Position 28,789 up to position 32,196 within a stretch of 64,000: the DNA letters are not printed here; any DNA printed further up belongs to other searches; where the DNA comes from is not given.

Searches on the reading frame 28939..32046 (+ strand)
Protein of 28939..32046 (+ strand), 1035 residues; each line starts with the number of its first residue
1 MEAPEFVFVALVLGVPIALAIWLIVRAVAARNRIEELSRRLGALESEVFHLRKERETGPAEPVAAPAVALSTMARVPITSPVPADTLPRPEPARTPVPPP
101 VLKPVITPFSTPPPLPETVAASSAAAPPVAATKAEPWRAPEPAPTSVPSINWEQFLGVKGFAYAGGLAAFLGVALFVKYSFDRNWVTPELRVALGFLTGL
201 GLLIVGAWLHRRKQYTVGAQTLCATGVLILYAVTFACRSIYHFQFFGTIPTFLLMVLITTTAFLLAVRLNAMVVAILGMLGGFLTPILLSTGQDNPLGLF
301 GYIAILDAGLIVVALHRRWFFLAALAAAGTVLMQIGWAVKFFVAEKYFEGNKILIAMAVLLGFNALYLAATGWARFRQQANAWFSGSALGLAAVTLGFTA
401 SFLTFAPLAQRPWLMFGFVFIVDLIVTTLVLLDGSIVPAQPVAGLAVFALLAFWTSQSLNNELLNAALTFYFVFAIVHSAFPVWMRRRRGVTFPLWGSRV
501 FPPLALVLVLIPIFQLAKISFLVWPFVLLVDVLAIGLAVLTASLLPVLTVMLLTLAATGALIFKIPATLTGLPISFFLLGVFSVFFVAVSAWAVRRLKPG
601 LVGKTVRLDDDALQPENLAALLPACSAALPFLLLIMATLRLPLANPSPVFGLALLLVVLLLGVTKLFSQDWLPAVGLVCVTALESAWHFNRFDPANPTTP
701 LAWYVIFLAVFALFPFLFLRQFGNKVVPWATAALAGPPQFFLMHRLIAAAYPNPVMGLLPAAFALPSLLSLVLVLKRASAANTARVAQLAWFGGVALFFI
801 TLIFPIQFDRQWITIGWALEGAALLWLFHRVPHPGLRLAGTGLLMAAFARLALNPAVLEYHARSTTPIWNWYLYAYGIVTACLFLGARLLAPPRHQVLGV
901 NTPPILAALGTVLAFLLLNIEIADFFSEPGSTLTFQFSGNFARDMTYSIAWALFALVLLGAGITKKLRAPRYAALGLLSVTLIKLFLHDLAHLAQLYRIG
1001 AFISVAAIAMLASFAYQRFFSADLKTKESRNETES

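Call 24: search_protein_families(library=pfam, proteins=[window:28939-32046:+], max_evalue=0.001)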
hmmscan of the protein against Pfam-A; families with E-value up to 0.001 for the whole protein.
window:28939-32046:+ (1035 aa): 2 families
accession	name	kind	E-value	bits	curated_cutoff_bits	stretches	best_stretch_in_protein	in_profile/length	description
PF10101.14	DUF2339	-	1.3e-76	259.2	33.6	3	164-598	8-398/659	Predicted membrane protein (DUF2339)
PF09925.14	DUF2157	-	0.00029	21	32.4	1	158-269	35-142/146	Predicted membrane protein (DUF2157)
